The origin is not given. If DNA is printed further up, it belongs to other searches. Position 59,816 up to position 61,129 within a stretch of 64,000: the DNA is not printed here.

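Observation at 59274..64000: Candidate envelope system: TM-anchored PspA/ESCRT-III-like protein + coiled-coil partner + ABC transporter with a peptidoglycan-tethered binding protein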

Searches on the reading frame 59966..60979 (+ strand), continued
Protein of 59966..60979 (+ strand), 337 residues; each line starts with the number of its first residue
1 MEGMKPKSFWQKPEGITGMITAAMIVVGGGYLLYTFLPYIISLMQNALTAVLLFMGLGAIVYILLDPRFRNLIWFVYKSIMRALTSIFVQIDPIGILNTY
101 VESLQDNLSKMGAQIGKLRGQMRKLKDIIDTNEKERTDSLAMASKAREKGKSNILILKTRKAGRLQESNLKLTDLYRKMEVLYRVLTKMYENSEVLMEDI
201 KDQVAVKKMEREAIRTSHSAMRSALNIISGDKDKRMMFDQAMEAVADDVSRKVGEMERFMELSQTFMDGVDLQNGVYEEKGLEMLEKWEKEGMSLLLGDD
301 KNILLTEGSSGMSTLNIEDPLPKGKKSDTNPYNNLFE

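Call 44: search_dna_similar(query=window:59966-60979:+, collection=phages, mode=protein, max_evalue=0.001, max_rows=30)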
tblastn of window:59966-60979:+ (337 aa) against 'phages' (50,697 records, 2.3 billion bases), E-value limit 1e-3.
Records with a match: 16; places in all: 16; records where one place covers at least 80% of the query: 16.
Best place of each record, by identity: <60% 16.
By first word of the organism name: Prevotella 15; Ralstonia 1.
By host as written in the record: Prevotella sp. 15; Ralstonia solanacearum 1.
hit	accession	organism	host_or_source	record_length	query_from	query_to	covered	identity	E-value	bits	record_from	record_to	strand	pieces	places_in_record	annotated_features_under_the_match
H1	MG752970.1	Ralstonia phage RsoM2USA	Ralstonia solanacearum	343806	5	286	84%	31.1%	2e-34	139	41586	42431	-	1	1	hypothetical protein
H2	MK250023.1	Prevotella phage Lak-B4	Prevotella sp.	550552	8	302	88%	28.3%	9e-32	131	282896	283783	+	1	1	record has no annotation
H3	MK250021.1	Prevotella phage Lak-B2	Prevotella sp.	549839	8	302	88%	28.3%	9e-32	131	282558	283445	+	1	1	record has no annotation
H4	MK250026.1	Prevotella phage Lak-B7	Prevotella sp.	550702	8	302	88%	28.3%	1e-31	131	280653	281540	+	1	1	record has no annotation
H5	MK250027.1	Prevotella phage Lak-B8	Prevotella sp.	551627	8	302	88%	28.3%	1e-31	131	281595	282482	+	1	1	record has no annotation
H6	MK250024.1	Prevotella phage Lak-B5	Prevotella sp.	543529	8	302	88%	28.3%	1e-31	131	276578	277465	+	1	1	record has no annotation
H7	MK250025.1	Prevotella phage Lak-B6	Prevotella sp.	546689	8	302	88%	28.3%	1e-31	131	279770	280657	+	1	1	record has no annotation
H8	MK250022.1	Prevotella phage Lak-B3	Prevotella sp.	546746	8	302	88%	28.3%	1e-31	131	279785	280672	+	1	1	record has no annotation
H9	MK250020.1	Prevotella phage Lak-B1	Prevotella sp.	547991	8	302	88%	28.3%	1e-31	131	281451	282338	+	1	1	record has no annotation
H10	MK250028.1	Prevotella phage Lak-B9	Prevotella sp.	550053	8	302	88%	28.3%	1e-31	131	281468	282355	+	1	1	record has no annotation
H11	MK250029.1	Prevotella phage Lak-C1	Prevotella sp.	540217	8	298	86%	28.4%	3e-32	132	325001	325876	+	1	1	record has no annotation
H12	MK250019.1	Prevotella phage Lak-A2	Prevotella sp.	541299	8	298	86%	28.4%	3e-32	132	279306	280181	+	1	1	record has no annotation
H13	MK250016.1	Prevotella phage Lak-A1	Prevotella sp.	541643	8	298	86%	28.4%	3e-32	132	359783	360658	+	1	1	record has no annotation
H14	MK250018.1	Prevotella phage Lak-A1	Prevotella sp.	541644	8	298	86%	28.4%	3e-32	132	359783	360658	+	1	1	record has no annotation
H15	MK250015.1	Prevotella phage Lak-A1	Prevotella sp.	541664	8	298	86%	28.4%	3e-32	132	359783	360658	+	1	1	record has no annotation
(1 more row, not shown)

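Call 45: get_annotated_region(hit=H1, flank=7000)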
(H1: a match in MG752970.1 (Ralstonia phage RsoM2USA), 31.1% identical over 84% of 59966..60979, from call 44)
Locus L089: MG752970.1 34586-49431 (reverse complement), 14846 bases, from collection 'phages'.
description: Ralstonia phage RsoM2USA, complete genome.
organism: Ralstonia phage RsoM2USA (NCBI taxid 2070027)
taxonomy: Viruses; Duplodnaviria; Heunggongvirae; Uroviricota; Caudoviricetes
host: Ralstonia solanacearum; source: soil; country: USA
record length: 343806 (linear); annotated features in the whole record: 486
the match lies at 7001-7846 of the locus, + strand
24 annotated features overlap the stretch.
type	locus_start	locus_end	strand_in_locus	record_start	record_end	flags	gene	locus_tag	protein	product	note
CDS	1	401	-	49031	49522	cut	-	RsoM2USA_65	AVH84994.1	hypothetical protein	-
CDS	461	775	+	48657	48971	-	-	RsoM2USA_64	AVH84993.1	hypothetical protein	-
CDS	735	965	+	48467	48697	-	-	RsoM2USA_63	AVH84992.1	hypothetical protein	-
CDS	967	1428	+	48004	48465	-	-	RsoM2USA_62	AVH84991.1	hypothetical protein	-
CDS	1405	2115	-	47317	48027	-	-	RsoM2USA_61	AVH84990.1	hypothetical protein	-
CDS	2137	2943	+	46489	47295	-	-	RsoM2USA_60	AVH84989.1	hypothetical protein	-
CDS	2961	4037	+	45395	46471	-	-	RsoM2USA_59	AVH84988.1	hypothetical protein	-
CDS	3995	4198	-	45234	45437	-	-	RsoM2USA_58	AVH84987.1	hypothetical protein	-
CDS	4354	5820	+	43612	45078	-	-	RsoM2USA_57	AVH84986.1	hypothetical protein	-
CDS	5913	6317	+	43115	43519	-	-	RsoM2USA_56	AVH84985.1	hypothetical protein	-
CDS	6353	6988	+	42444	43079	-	-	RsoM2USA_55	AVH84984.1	hypothetical protein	-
CDS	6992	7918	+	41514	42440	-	-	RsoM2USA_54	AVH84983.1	hypothetical protein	-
CDS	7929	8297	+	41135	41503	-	-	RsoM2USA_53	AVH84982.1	hypothetical protein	-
CDS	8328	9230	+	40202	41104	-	-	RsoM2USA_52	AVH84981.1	hypothetical protein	-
CDS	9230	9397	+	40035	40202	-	-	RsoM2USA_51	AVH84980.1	hypothetical protein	-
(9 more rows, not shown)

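Call 46: get_annotated_region(hit=H13, flank=7000)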
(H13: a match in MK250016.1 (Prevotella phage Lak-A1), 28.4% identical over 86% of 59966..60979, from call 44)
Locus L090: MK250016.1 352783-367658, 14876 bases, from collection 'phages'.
description: MAG: Prevotella phage Lak-A1, complete genome.
organism: Prevotella phage Lak-A1 (NCBI taxid 2491281)
taxonomy: Viruses; Duplodnaviria; Heunggongvirae; Uroviricota; Caudoviricetes
host: Prevotella sp.; source: human feces; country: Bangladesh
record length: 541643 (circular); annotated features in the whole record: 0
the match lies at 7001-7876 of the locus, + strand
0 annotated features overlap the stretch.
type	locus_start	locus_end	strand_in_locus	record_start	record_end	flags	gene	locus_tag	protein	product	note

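Call 49: fold_search(model_id=the predicted structure, library=pdb)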
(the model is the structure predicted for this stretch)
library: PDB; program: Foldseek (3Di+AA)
matches with E <= 10: 379; with E <= 0.001: 0
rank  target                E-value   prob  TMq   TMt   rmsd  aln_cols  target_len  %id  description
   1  7o3w_A                7.0e-03  1.00  0.36  0.54  36.9       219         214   15  Structural basis for VIPP1 oligomerization and maintenance of thylakoid membrane integrity (released 2021-06-30)
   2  7o3x_A                1.9e-02  1.00  0.36  0.55  35.6       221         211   14  Structural basis for VIPP1 oligomerization and maintenance of thylakoid membrane integrity (released 2021-06-30)
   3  8qbw                  2.6e-02  1.00  0.34  0.49  38.3       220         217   14  Cryo-EM structure of Vipp1-deltaH6_aa1-219 helical filament with lattice 3 (Vipp1-deltaH6_L3) (released 2024-09-11)
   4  9eom                  3.1e-02  1.00  0.42  0.64  43.0       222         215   14  250A Vipp1 dL10Ala helical tubes in the presence of EPL (released 2024-10-16)
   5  6zvr_CB               5.5e-02  1.00  0.38  0.57  43.3       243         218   14  C11 symmetry: Bacterial Vipp1 and PspA are members of the ancient ESCRT-III membrane-remodeling superfamily. (released 2021-08-04)
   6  6tz4_02               5.5e-02  0.96  0.20  0.38  40.0       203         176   12  CryoEM reconstruction of membrane-bound ESCRT-III filament composed of CHMP1B+IST1 (right-handed) (released 2020-04-08)
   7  8qbs                  7.2e-02  1.00  0.35  0.54  23.7       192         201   14  Cryo-EM structure of Vipp1-F197K/L200K helical filament with lattice 1 (Vipp1-F197K/L200K_L1) (released 2024-09-11)
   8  6tz9_A                7.6e-02  0.98  0.21  0.42  35.3       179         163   12  CryoEM reconstruction of membrane-bound ESCRT-III filament composed of CHMP1B only (released 2020-04-08)
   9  8qbr                  8.9e-02  0.95  0.28  0.41  36.7       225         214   13  Cryo-EM structure of Vipp1 helical filament with lattice 1 (Vipp1_L1) (released 2024-09-18)
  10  8v2q_A                8.9e-02  0.89  0.20  0.36  38.3       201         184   15  CHMP1B/IST1 ssRNA bound copolymer (released 2024-11-27)
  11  8qhx                  9.4e-02  1.00  0.39  0.68  43.6       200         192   13  280A Vipp1 H1-6 helical tubes in the presence of EPL (released 2024-09-18)
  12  7o3x_B                9.4e-02  0.99  0.38  0.56  39.9       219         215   16  Structural basis for VIPP1 oligomerization and maintenance of thylakoid membrane integrity (released 2021-06-30)
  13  6zvr_A                9.9e-02  0.98  0.34  0.50  45.9       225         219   13  C11 symmetry: Bacterial Vipp1 and PspA are members of the ancient ESCRT-III membrane-remodeling superfamily. (released 2021-08-04)
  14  7zcg_A                9.9e-02  0.93  0.20  0.41  34.2       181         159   17  CHMP2A-CHMP3 heterodimer (430 Angstrom diameter) (released 2023-01-18)
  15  8tv0_A                1.1e-01  0.47  0.20  0.04  41.4       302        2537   11  XptA2 wild type (released 2023-09-27)
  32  6zvr_DB               5.7e-01  0.98  0.35  0.68   6.1       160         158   14  C11 symmetry: Bacterial Vipp1 and PspA are members of the ancient ESCRT-III membrane-remodeling superfamily. (released 2021-08-04)
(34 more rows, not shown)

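Call 52: find_related_loci(query=A2, collection=viral_contigs, flank=8000)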
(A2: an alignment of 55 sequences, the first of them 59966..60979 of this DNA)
Query A2 (337 aa) in viral_contigs; peptide patterns used: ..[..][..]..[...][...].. (x = any residue, [..] = any of these).
131 stretches matched a pattern; 35 encode a relative of the query (tblastn E <= 1e-3); 35 distinct loci.
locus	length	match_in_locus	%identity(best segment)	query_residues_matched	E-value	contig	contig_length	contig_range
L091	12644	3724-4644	48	7-317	2e-94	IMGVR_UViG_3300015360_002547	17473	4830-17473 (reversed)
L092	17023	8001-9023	46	3-336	4e-92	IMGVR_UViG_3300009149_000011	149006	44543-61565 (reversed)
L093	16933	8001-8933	47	3-313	2e-90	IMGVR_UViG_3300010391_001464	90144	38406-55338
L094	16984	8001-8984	43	5-336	6e-82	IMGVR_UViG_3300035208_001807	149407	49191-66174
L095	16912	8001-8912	45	2-309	5e-80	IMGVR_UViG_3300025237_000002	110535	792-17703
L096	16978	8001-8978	41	7-337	2e-79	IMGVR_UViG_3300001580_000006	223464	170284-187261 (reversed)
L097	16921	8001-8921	43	1-302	3e-79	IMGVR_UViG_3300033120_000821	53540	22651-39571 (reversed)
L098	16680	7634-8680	42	4-333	1e-78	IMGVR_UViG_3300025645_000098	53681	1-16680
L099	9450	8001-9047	42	4-333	9e-79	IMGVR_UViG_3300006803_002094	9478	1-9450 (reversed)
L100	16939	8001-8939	44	5-310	2e-78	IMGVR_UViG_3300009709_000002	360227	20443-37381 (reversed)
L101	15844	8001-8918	42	1-307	2e-76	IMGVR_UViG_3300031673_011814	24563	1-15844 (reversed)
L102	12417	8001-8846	45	7-288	1e-75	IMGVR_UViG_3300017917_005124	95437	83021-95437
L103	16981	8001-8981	38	5-328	1e-73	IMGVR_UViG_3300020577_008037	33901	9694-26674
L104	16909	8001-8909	44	7-297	2e-73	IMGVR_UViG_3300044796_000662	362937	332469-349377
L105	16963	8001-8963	40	5-322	6e-73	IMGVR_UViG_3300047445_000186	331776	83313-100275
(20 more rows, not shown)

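Call 61: search_protein_families(library=pfam, alignment_id=A2, max_evalue=0.1)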
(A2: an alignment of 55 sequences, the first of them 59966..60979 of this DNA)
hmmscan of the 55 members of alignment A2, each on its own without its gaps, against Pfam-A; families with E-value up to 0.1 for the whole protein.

A. member 1, window:59966-60979:+ (337 aa): 2 families
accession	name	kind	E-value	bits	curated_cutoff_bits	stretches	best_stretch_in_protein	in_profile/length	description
PF05010.19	TACC_C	-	0.0076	16.4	29.9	1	101-207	17-127/201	Transforming acidic coiled-coil-containing protein (TACC), C-terminal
PF01519.22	DUF16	-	0.06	14.3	40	0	97-149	25-76/104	Protein of unknown function DUF16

B. families by the number of members that match (of 55 scanned): 114 families (the first 25 are shown)
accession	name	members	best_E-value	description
PF04012.17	PspA_IM30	21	4.5e-06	PspA/IM30 family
PF05010.19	TACC_C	7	0.0003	Transforming acidic coiled-coil-containing protein (TACC), C-terminal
PF03961.19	FapA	6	0.0046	Flagellar Assembly Protein A beta solenoid domain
PF04108.17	ATG17_like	4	0.00069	Autophagy protein ATG17-like domain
PF19745.5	FUT8_N_cat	3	0.0023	Alpha-(1,6)-fucosyltransferase N- and catalytic domains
PF13863.11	DUF4200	3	0.0038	Domain of unknown function (DUF4200)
PF16378.10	DUF4988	3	0.0062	Domain of unknown function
PF16331.10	TolA_bind_tri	3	0.0091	TolA binding protein trimerisation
PF04137.20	ERO1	3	0.017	Endoplasmic Reticulum Oxidoreductin 1 (ERO1)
PF01519.22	DUF16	3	0.06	Protein of unknown function DUF16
PF10473.14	CENP-F_leu_zip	2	0.00064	Leucine-rich repeats of kinetochore protein Cenp-F/LEK1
PF16789.10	YscO-like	2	0.00069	YscO-like protein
PF21773.2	ODAD1_CC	2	0.0072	ODAD1 central coiled coil region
PF14073.11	Cep57_CLD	2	0.0093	Centrosome localisation domain of Cep57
PF07426.16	Dynactin_p22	2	0.0095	Dynactin subunit p22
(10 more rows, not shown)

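Call 62: search_protein_families(library=pfam, proteins=[L003:10306-12093:+, L003:9140-10171:+, L086:9033-10835:+, L087:1989-3212:+, L010:4873-5424:+], max_evalue=1)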
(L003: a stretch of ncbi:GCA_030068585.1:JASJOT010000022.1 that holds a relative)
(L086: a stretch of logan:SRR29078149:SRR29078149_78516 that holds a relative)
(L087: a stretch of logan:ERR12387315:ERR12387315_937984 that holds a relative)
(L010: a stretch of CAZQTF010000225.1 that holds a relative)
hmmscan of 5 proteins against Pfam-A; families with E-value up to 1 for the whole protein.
L003:10306-12093:+ (595 aa): 2 families
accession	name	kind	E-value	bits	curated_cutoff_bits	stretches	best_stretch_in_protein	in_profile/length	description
PF00691.25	OmpA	-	1.7e-19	70.4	27.2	1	490-587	2-98/98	OmpA family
PF05359.17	DUF748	-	0.0066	15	50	1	482-537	875-930/1037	Domain of Unknown Function (DUF748)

L003:9140-10171:+ (343 aa): 1 family
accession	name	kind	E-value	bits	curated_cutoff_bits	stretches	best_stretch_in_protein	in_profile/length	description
PF02541.22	Ppx-GppA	-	8.7e-07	29.1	27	1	169-260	71-167/285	Ppx/GppA phosphatase family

L086:9033-10835:+ (600 aa): 1 family
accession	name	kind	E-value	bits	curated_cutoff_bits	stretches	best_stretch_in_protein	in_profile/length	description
PF00691.25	OmpA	-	7e-15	55.6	27.2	1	494-591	2-98/98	OmpA family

L087:1989-3212:+ (407 aa): 0 families

L010:4873-5424:+ (183 aa): 0 families

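Call 65: search_protein_families(library=pfam, proteins=[L094:3294-4313:+, L096:1900-2367:+, L103:6712-7320:+, L103:5249-6376:+, L089:8328-9230:+], max_evalue=0.01)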
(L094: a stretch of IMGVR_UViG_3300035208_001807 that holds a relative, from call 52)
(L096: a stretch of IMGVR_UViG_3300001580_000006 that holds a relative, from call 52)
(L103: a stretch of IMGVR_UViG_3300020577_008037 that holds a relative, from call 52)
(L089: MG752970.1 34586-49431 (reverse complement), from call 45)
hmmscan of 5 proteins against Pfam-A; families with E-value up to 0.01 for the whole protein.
L094:3294-4313:+ (339 aa): 2 families
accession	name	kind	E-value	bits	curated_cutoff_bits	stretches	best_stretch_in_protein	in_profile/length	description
PF21189.3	PHA02142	-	3.7e-33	114.3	27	1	3-85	1-91/92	PHA02142 OB-fold domain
PF09414.15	RNA_ligase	-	6.9e-22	78.8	27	1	150-329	2-171/171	RNA ligase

L096:1900-2367:+ (155 aa): 3 families
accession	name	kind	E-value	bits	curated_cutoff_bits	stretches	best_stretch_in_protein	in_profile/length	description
PF01844.29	HNH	-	6.5e-09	36.2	21.4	1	101-132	14-45/47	HNH endonuclease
PF14279.12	HNH_5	-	7.3e-09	35.9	27.5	1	101-133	13-45/56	HNH endonuclease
PF13395.12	HNH_4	-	0.0026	18.1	22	1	104-134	21-51/54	HNH endonuclease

L103:6712-7320:+ (202 aa): 0 families

L103:5249-6376:+ (375 aa): 0 families

L089:8328-9230:+ (300 aa): 3 families
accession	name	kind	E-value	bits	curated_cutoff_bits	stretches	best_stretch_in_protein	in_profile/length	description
PF16868.10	NMT1_3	-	2.4e-34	119.7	27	1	23-291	1-283/289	NMT1-like family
PF09084.16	NMT1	-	2.6e-08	34.5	20.5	1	70-174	43-147/216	NMT1/THI5 like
PF12974.12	Phosphonate-bd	-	3.3e-08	33.7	27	1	106-176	88-164/242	ABC transporter, phosphonate, periplasmic substrate-binding protein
